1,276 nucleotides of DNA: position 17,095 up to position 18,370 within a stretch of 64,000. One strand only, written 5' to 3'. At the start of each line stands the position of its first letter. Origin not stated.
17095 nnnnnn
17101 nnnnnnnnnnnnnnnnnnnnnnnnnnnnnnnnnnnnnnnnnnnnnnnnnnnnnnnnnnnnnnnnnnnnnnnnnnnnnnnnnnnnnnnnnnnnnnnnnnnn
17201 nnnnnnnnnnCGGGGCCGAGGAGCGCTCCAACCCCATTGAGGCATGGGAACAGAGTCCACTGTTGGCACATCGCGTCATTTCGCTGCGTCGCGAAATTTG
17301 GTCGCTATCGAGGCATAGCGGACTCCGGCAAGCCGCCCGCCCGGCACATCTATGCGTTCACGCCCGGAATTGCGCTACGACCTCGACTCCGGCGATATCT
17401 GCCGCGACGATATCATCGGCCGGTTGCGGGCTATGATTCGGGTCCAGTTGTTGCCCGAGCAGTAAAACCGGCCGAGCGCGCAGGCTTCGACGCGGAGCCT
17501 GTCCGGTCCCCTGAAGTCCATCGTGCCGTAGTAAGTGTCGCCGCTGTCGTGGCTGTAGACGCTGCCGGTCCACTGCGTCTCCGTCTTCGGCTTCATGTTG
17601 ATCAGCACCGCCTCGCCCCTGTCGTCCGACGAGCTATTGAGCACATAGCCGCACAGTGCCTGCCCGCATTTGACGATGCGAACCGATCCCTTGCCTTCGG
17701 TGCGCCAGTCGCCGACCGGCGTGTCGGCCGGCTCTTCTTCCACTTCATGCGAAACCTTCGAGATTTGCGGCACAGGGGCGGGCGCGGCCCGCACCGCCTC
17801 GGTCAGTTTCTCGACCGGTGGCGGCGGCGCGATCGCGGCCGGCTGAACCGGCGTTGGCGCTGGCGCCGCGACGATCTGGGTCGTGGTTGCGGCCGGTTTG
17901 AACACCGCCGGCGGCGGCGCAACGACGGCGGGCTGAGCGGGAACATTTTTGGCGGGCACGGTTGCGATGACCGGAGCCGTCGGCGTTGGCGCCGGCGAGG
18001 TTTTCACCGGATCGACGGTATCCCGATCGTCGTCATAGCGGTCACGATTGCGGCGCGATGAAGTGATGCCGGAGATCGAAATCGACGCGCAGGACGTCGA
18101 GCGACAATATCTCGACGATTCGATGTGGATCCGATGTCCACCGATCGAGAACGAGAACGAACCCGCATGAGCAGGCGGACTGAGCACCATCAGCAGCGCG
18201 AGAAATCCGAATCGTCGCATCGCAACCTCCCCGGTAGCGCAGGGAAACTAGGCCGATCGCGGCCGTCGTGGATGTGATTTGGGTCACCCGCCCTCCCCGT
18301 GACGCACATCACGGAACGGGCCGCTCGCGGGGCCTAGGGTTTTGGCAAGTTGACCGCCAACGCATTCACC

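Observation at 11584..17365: Cassette-like array: cargo genes separated by a family of imperfect palindromes, with no integrase in view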

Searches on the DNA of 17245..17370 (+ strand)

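Call 15: search_dna_similar(query=window:17245-17370:+, collection=plasmids, mode=distant, max_evalue=0.001, max_rows=40)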
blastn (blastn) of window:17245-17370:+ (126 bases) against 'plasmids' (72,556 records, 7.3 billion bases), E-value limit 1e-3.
Records with a match: 24; places in all: 30; records where one place covers at least 80% of the query: 21.
Best place of each record, by identity: 80-90% 5; 60-80% 19.
By first word of the organism name: Rhizobium 16; Bradyrhizobium 5; Ensifer 1; Aminobacter 1; Sinorhizobium 1.
By predicted mobility (MOB-suite, as given by PLSDB): conjugative 20; non-mobilizable 4.
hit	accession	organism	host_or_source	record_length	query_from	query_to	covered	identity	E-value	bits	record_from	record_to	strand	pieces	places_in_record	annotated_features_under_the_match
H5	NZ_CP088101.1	Bradyrhizobium barranii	cell culture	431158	11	121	88%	84.7%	3e-26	124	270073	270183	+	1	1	none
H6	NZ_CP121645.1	Bradyrhizobium barranii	Chamaecytisus prolifer var. ...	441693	11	121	88%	84.7%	3e-26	124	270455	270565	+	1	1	none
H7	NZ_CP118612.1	Ensifer adhaerens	Pure isolate,Rhizosphere of Cyperus ...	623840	16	121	84%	80.4%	2e-17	96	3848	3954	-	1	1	none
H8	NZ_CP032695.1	Rhizobium jaguaris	Calliandra grandiflora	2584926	20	121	81%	82.4%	3e-20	104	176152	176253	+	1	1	none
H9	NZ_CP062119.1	Aminobacter sp. SR38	bacterial pure culture,soil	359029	16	121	84%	75.9%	8e-9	66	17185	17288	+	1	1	diguanylate cyclase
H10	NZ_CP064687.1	Bradyrhizobium sp. 4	Acmispon strigosus,cell culture,root ...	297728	20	114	75%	84.2%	1e-19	102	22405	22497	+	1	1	none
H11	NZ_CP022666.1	Rhizobium leguminosarum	single cell,root nodules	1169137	12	121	87%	71.2%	5e-5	54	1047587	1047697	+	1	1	record has no annotation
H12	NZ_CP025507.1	Rhizobium leguminosarum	Pisum sativum,pea nodule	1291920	12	121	87%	71.2%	5e-5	54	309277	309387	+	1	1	record has no annotation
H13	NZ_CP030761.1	Rhizobium leguminosarum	Genomic DNA from Bacterial pure culture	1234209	12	121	87%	71.2%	5e-5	54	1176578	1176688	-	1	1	record has no annotation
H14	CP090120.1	Rhizobium leguminosarum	Trifolium ambiguum,Cell culture,Plant ...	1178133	12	121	87%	71.2%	5e-5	54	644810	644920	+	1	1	dhaL: dihydroxyacetone kinase subunit L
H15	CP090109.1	Rhizobium leguminosarum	Trifolium ambiguum,Cell culture,Plant ...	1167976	12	121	87%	71.2%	5e-5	54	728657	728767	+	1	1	dhaL: dihydroxyacetone kinase subunit L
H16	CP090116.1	Rhizobium leguminosarum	Trifolium ambiguum,Cell culture,Plant ...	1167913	12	121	87%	71.2%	5e-5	54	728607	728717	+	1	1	dhaL: dihydroxyacetone kinase subunit L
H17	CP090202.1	Rhizobium leguminosarum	Trifolium ambiguum,Cell culture,nodule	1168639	12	121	87%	71.2%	5e-5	54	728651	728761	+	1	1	dhaL: dihydroxyacetone kinase subunit L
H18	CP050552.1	Rhizobium leguminosarum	Vicia sativa,cell culture,root nodule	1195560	12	121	87%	71.2%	5e-5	54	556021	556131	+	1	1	dhaL: dihydroxyacetone kinase subunit L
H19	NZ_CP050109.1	Rhizobium leguminosarum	Trifolium repens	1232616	12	121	87%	71.2%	5e-5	54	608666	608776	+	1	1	record has no annotation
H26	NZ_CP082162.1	Bradyrhizobium sp. 195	Acmispon strigosus,cell culture,root ...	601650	21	121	80%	73.5%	1e-5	56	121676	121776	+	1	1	none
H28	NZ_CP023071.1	Sinorhizobium fredii CCBAU 83666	G.max,nodule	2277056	20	85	52%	78.8%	5e-5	54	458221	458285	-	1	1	record has no annotation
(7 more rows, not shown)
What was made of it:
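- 17253..17366 (+): Element D: the right-end module that carries the IS427-type right inverted repeat. It is the right terminus of insertion 2. Plasmid copies in Bradyrhizobium, Rhizobium, Ensifer, Sinorhizobium and Aminobacter are 71-85% identical (call 15).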

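Call 16: get_annotated_region(hit=H5, flank=3000)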
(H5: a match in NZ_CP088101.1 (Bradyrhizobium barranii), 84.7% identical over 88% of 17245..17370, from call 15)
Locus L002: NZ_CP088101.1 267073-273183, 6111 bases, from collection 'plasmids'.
description: Bradyrhizobium barranii strain CC829 plasmid pCC829_1, complete sequence
organism: Bradyrhizobium barranii (NCBI taxid 2992140)
taxonomy: Bacteria; Pseudomonadota; Alphaproteobacteria; Hyphomicrobiales; Nitrobacteraceae; Bradyrhizobium; Bradyrhizobium barranii
host: -; source: cell culture; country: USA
typing (MOB-suite, as given by PLSDB): conjugative; replicon rep_cluster_506; relaxase MOBP,MOBP,MOBP; mating-pair formation MPF_T
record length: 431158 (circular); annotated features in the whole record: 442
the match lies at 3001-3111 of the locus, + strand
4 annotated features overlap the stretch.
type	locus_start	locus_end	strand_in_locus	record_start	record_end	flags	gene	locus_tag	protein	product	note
CDS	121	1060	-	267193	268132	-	-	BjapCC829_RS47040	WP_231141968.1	IS630 family transposase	-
CDS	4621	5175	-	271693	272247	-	-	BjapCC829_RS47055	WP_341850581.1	hypothetical protein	-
CDS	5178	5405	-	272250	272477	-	-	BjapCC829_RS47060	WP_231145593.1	hypothetical protein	-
CDS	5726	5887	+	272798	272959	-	-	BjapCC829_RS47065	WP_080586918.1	DUF2934 domain-containing protein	-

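Call 17: get_annotated_region(hit=H7, flank=3000)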
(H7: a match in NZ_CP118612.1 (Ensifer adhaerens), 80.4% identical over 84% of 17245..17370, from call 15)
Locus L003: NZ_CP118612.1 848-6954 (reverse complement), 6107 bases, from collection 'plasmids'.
description: Ensifer adhaerens strain CTYH.Ch1 plasmid pCTYH.Ch1_2, complete sequence
organism: Ensifer adhaerens (NCBI taxid 106592)
taxonomy: Bacteria; Pseudomonadota; Alphaproteobacteria; Hyphomicrobiales; Rhizobiaceae; Ensifer; Ensifer adhaerens
host: -; source: Pure isolate,Rhizosphere of Cyperus brevifolius; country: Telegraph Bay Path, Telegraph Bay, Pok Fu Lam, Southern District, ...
typing (MOB-suite, as given by PLSDB): non-mobilizable
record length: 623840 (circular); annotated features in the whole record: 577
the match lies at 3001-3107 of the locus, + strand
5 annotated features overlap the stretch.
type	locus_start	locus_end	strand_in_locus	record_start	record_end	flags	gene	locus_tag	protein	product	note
CDS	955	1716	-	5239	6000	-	-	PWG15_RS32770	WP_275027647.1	IS5 family transposase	-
CDS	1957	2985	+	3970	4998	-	-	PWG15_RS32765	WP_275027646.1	DUF1254 domain-containing protein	-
CDS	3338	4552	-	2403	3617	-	repC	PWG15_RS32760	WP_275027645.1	plasmid replication protein RepC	-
CDS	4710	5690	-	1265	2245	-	repB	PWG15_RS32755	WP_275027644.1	plasmid partitioning protein RepB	-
CDS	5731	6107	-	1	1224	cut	repA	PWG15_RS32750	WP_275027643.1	plasmid partitioning protein RepA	-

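Call 18: get_annotated_region(hit=H8, flank=3000)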
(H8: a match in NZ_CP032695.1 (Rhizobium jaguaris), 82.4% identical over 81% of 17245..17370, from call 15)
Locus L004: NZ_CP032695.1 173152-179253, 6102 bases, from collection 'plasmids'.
description: Rhizobium jaguaris strain CCGE525 plasmid pRCCGE525c, complete sequence
organism: Rhizobium jaguaris (NCBI taxid 1312183)
taxonomy: Bacteria; Pseudomonadota; Alphaproteobacteria; Hyphomicrobiales; Rhizobiaceae; Rhizobium; Rhizobium jaguaris
host: -; source: Calliandra grandiflora; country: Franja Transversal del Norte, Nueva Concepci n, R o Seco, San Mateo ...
typing (MOB-suite, as given by PLSDB): non-mobilizable; mating-pair formation MPF_T
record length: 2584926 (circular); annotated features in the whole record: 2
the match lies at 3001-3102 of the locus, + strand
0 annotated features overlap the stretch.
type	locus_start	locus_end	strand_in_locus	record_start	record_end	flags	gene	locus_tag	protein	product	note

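Call 19: get_annotated_region(hit=H14, flank=3000)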
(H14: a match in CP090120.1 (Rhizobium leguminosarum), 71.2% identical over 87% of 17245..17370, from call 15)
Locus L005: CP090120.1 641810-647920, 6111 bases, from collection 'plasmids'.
description: Rhizobium leguminosarum strain Ta6 plasmid pRL1, complete sequence
organism: Rhizobium leguminosarum (NCBI taxid 384)
taxonomy: Bacteria; Pseudomonadota; Alphaproteobacteria; Hyphomicrobiales; Rhizobiaceae; Rhizobium; Rhizobium leguminosarum
host: -; source: Trifolium ambiguum,Cell culture,Plant nodule; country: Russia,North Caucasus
typing (MOB-suite, as given by PLSDB): conjugative; relaxase MOBQ; mating-pair formation MPF_T
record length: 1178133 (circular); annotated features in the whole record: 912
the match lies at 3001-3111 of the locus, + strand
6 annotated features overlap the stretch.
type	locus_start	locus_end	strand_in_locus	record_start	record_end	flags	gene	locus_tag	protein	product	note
CDS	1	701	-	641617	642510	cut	-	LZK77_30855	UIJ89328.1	methyltransferase domain-containing protein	-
CDS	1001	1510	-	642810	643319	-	-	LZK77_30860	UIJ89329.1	GNAT family N-acetyltransferase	-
CDS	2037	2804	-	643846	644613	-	-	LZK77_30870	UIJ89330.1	SDR family oxidoreductase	-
CDS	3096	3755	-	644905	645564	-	dhaL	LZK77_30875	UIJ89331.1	dihydroxyacetone kinase subunit L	-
CDS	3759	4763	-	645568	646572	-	dhaK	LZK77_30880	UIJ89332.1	dihydroxyacetone kinase subunit DhaK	-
CDS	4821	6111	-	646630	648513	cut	-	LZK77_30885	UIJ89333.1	hypothetical protein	-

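Call 20: get_annotated_region(hit=H9, flank=3000)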
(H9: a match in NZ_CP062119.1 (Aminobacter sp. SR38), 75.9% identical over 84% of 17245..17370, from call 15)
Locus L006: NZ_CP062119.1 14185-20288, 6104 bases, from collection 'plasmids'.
description: Aminobacter sp. SR38 plasmid pSR7, complete sequence
organism: Aminobacter sp. SR38 (NCBI taxid 2774562)
taxonomy: Bacteria; Pseudomonadota; Alphaproteobacteria; Hyphomicrobiales; Phyllobacteriaceae; Aminobacter; Aminobacter sp. SR38
host: -; source: bacterial pure culture,soil; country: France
typing (MOB-suite, as given by PLSDB): non-mobilizable; mating-pair formation MPF_T
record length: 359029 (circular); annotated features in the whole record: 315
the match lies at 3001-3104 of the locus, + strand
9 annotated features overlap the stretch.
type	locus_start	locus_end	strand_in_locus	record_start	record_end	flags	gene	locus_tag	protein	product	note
CDS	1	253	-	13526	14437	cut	-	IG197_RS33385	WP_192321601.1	LysR family transcriptional regulator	GO:0006355 - regulation of DNA-templated transcription [Evidence IEA]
CDS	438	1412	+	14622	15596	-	speB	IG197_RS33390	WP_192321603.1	agmatinase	GO:0008295 - spermidine biosynthetic process [Evidence IEA]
CDS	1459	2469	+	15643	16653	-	tauA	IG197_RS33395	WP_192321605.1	taurine ABC transporter substrate-binding protein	GO:0015734 - taurine transport [Evidence IEA]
CDS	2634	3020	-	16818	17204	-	-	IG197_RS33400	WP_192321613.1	diguanylate cyclase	-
CDS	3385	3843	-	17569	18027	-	-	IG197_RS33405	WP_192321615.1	hemerythrin domain-containing protein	-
CDS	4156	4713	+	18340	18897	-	-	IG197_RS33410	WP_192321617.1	cytochrome c oxidase subunit 3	-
CDS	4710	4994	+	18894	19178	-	-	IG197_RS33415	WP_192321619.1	cytochrome C oxidase subunit IV family protein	-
CDS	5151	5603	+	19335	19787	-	-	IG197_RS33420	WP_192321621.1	cytochrome c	-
CDS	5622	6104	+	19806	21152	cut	-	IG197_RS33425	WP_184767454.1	cbb3-type cytochrome c oxidase subunit I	GO:0009060 - aerobic respiration [Evidence IEA]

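Call 21: get_annotated_region(hit=H10, flank=3000)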
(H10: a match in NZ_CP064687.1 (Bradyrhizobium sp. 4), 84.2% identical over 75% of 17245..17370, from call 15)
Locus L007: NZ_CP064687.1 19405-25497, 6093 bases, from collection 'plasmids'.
description: Bradyrhizobium sp. 4 plasmid p4_1, complete sequence
organism: Bradyrhizobium sp. 4 (NCBI taxid 2782678)
taxonomy: Bacteria; Pseudomonadota; Alphaproteobacteria; Hyphomicrobiales; Nitrobacteraceae; Bradyrhizobium; Bradyrhizobium sp. 4
host: -; source: Acmispon strigosus,cell culture,root nodule; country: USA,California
typing (MOB-suite, as given by PLSDB): non-mobilizable
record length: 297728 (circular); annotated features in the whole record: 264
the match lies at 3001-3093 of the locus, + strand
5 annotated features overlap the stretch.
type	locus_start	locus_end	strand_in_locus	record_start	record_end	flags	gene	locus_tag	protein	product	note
CDS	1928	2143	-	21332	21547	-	-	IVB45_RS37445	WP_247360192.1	hypothetical protein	-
CDS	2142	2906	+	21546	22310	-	-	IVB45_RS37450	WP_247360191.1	substrate-binding domain-containing protein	-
CDS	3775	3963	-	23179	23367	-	-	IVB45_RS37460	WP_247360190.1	hypothetical protein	-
CDS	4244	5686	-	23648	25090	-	-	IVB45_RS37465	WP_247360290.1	caspase family protein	GO:0006508 - proteolysis [Evidence IEA]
CDS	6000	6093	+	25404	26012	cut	-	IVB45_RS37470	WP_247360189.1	OmpA family protein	-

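Call 22: get_annotated_region(hit=H26, flank=3000)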
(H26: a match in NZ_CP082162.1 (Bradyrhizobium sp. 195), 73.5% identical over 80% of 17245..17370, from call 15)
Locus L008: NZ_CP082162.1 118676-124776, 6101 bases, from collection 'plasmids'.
description: Bradyrhizobium sp. 195 plasmid p195_1, complete sequence
organism: Bradyrhizobium sp. 195 (NCBI taxid 2782662)
taxonomy: Bacteria; Pseudomonadota; Alphaproteobacteria; Hyphomicrobiales; Nitrobacteraceae; Bradyrhizobium; Bradyrhizobium sp. 195
host: -; source: Acmispon strigosus,cell culture,root nodule; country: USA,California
typing (MOB-suite, as given by PLSDB): conjugative; relaxase MOBP; mating-pair formation MPF_T
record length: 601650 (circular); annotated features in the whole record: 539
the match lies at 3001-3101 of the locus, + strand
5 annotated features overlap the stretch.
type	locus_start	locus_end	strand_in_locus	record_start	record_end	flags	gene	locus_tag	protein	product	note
CDS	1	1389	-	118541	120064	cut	-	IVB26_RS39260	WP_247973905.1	IS66 family transposase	-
CDS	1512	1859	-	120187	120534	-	tnpB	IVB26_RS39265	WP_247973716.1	IS66 family insertion sequence element accessory protein TnpB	-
CDS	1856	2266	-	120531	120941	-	-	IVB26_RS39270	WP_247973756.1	transposase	GO:0006313 - DNA transposition [Evidence IEA]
CDS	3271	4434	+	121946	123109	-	-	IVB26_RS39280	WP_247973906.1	amidinotransferase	-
CDS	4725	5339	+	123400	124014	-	-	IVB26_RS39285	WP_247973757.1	DUF1080 domain-containing protein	-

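Call 23: get_annotated_region(hit=H28, flank=3000)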
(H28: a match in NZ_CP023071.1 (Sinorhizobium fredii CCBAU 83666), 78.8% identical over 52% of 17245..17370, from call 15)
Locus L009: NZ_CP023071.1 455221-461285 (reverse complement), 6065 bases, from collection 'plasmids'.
description: Sinorhizobium fredii CCBAU 83666 plasmid pSF83666b, complete sequence
organism: Sinorhizobium fredii CCBAU 83666 (NCBI taxid 1128334)
taxonomy: Bacteria; Pseudomonadota; Alphaproteobacteria; Hyphomicrobiales; Rhizobiaceae; Sinorhizobium; Sinorhizobium fredii; Sinorhizobium fredii CCBAU 83666
host: -; source: G.max,nodule; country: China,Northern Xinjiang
typing (MOB-suite, as given by PLSDB): conjugative; relaxase MOBQ; mating-pair formation MPF_T
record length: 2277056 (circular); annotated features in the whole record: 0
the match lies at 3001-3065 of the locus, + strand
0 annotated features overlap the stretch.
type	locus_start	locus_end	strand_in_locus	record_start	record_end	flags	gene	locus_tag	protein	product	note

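Call 25: search_rna_families(sources=[L002, L003, L004, L005, L006, L007, L008], threshold=evalue, max_evalue=1)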
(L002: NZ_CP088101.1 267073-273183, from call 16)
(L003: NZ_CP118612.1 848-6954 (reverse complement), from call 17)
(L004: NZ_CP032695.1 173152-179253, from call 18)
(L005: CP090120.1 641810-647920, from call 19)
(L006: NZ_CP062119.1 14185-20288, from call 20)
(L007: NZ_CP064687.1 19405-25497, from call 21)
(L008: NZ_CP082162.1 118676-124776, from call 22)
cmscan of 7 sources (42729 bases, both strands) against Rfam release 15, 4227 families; matches with E-value up to 1: 3.
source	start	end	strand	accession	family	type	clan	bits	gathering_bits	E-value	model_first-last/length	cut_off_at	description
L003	4550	4618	-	RF00490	S-element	Cis-reg;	-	69.4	47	4.6e-10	1-67/67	no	S-element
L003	4659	4705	+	RF00489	ctRNA_p42d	Gene; antisense;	-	58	50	5.5e-11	1-46/46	no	ctRNA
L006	2682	2746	-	RF01926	mir-981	Gene; miRNA;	-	20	51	0.39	1-86/86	no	mir-981 microRNA precursor family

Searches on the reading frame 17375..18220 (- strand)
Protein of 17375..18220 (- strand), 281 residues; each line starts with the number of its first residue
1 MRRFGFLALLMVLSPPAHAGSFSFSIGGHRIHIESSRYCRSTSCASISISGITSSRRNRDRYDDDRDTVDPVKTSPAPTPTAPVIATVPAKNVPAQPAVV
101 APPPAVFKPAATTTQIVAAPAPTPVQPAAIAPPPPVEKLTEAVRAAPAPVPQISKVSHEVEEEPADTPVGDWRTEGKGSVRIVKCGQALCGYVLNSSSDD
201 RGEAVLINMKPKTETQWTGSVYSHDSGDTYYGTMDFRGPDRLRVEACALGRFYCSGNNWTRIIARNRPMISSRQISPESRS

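Call 4: search_protein_families(library=pfam, proteins=[window:17375-18220:-], max_evalue=0.01)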
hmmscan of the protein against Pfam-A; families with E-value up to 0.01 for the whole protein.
window:17375-18220:- (281 aa): 1 family
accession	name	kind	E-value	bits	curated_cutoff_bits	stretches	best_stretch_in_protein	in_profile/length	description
PF09917.15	DUF2147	-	7.7e-14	52.7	27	1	170-261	1-112/112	Uncharacterized protein conserved in bacteria (DUF2147)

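Call 30: find_homologous_proteins(query=window:17375-18220:-, max_evalue=1e-20)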
Query window:17375-18220:- (281 aa): 1391 proteins with E <= 1e-20 among 8000 candidates; the best 120 are listed.
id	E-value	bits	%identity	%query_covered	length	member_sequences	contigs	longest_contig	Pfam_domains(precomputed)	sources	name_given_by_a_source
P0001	4.6e-180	615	98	100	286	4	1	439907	PF09917.16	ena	-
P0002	1.4e-150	518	83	100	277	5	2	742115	PF09917.16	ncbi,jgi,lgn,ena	jgi:uncharacterized protein (DUF2147 family)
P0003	1.7e-139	482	78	100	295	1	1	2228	PF09917.16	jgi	jgi:uncharacterized protein (DUF2147 family)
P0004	3.6e-136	471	73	100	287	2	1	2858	PF09917.16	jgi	jgi:uncharacterized protein (DUF2147 family)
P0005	4.9e-136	471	69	100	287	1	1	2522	PF09917.16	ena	-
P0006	6.4e-136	470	71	100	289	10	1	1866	PF09917.16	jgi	jgi:uncharacterized protein (DUF2147 family)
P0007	9.9e-136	470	72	100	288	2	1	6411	PF09917.16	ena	-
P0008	1.0e-135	470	69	100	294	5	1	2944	PF09917.16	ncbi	-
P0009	6.0e-134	464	70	100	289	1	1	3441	PF09917.16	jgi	jgi:uncharacterized protein (DUF2147 family)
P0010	6.1e-133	461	76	100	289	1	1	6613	PF09917.16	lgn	-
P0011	9.4e-132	457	70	100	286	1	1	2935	PF09917.16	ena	-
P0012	2.3e-131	455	71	100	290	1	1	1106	PF09917.16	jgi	jgi:uncharacterized protein (DUF2147 family)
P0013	6.2e-131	454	70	100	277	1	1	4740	PF09917.16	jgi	jgi:Uncharacterized protein conserved in bacteria (DUF2147)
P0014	3.6e-130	451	69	100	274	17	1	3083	PF09917.16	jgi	jgi:hypothetical protein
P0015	2.8e-128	445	68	100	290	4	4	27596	PF09917.16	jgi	jgi:uncharacterized protein (DUF2147 family)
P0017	1.1e-127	443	71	100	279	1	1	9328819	PF09917.16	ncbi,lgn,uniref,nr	ncbi:DUF2147 domain-containing protein [Bradyrhizobium sp. Ash2021]|uniref:DUF2147 domain-containing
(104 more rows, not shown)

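Call 32: find_encoding_contigs(protein=P0001, flank=10000, max_places=3)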
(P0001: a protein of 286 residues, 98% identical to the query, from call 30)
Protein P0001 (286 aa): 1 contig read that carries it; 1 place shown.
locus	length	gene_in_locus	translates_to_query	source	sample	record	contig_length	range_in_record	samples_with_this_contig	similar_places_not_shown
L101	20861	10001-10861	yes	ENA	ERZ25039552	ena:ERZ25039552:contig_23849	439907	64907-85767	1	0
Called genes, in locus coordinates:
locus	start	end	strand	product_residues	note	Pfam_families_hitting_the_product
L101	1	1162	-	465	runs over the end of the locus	PF16868:NMT1_3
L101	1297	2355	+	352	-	PF13439:Glyco_transf_4, PF00534:Glycos_transf_1, PF13692:Glyco_trans_1_4, PF20706:GT4-conflict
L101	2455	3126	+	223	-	PF01209:Ubie_methyltran, PF13489:Methyltransf_23, PF07021:MetW (weak), PF13847:Methyltransf_31, PF08241:Methyltransf_11, PF08242:Methyltransf_12, PF13649:Methyltransf_25, PF20922:Anamorsin_N (weak)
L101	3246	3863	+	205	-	-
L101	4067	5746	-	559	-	PF00202:Aminotran_3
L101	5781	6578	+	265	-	PF02666:PS_Dcarbxylase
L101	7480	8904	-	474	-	PF04773:FecR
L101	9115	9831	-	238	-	PF09917:DUF2147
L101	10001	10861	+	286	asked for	PF09917:DUF2147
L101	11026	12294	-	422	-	-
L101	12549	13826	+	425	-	PF13936:HTH_38, PF00665:rve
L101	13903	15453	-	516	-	PF01266:DAO (faint), PF01494:FAD_binding_3, PF21274:Rng_hyd_C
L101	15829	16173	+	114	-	-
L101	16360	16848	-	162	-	PF20789:4HBT_3C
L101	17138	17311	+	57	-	-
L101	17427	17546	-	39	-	-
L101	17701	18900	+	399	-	PF06904:Extensin-like_C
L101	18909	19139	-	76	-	-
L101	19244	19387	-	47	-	-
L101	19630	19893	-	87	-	PF00583:Acetyltransf_1, PF13508:Acetyltransf_7, PF08445:FR47 (weak)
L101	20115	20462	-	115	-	-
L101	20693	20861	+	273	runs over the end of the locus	-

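Call 33: find_encoding_contigs(protein=P0002, flank=10000, max_places=3)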
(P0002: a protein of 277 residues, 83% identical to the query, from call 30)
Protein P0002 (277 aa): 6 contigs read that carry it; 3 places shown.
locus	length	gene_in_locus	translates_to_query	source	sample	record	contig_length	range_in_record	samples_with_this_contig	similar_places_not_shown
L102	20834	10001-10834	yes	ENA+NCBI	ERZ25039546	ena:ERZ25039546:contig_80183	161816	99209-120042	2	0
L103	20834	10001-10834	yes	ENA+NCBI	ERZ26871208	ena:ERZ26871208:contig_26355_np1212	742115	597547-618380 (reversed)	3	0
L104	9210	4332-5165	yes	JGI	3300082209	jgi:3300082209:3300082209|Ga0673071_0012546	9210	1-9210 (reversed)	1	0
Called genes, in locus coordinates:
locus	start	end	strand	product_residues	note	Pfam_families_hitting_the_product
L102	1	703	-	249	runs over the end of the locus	PF16868:NMT1_3 (weak), PF09084:NMT1 (weak)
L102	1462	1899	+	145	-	PF00534:Glycos_transf_1, PF13692:Glyco_trans_1_4, PF20706:GT4-conflict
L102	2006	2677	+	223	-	PF01209:Ubie_methyltran, PF13489:Methyltransf_23, PF07021:MetW (weak), PF13847:Methyltransf_31, PF08241:Methyltransf_11, PF08242:Methyltransf_12, PF13649:Methyltransf_25, PF20922:Anamorsin_N (weak)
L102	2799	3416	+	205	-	-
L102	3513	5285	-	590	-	PF00202:Aminotran_3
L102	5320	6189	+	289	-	PF02666:PS_Dcarbxylase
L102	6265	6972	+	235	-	PF00293:NUDIX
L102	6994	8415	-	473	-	PF04773:FecR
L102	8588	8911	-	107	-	-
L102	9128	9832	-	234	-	PF09917:DUF2147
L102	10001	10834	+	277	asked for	PF09917:DUF2147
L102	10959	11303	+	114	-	-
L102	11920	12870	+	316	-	PF06904:Extensin-like_C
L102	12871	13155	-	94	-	-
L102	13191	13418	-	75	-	-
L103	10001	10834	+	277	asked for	PF09917:DUF2147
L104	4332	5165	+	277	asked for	PF09917:DUF2147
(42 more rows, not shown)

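Call 34: find_encoding_contigs(protein=P0017, flank=10000, max_places=3)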
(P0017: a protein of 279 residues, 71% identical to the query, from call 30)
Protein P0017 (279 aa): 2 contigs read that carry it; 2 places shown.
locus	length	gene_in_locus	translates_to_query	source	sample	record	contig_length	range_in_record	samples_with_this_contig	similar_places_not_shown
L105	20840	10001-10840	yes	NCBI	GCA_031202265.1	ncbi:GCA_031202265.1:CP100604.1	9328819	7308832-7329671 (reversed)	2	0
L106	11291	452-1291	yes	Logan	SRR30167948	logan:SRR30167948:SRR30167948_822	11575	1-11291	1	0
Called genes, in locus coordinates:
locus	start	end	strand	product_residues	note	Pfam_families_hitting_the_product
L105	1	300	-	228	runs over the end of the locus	PF03734:YkuD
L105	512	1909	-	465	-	PF16868:NMT1_3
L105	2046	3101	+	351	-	PF13439:Glyco_transf_4, PF00534:Glycos_transf_1, PF13692:Glyco_trans_1_4, PF20706:GT4-conflict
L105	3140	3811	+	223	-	PF01209:Ubie_methyltran, PF13489:Methyltransf_23, PF07021:MetW (weak), PF13847:Methyltransf_31, PF08241:Methyltransf_11, PF08242:Methyltransf_12, PF13649:Methyltransf_25, PF20922:Anamorsin_N (weak)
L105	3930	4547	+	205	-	-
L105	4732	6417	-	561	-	PF00202:Aminotran_3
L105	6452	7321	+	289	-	PF02666:PS_Dcarbxylase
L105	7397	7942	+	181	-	PF00293:NUDIX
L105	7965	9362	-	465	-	PF04773:FecR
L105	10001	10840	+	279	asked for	PF09917:DUF2147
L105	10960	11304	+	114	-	-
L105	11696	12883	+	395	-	PF06904:Extensin-like_C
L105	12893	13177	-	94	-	-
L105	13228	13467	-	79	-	-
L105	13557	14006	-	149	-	PF00583:Acetyltransf_1, PF13508:Acetyltransf_7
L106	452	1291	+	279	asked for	PF09917:DUF2147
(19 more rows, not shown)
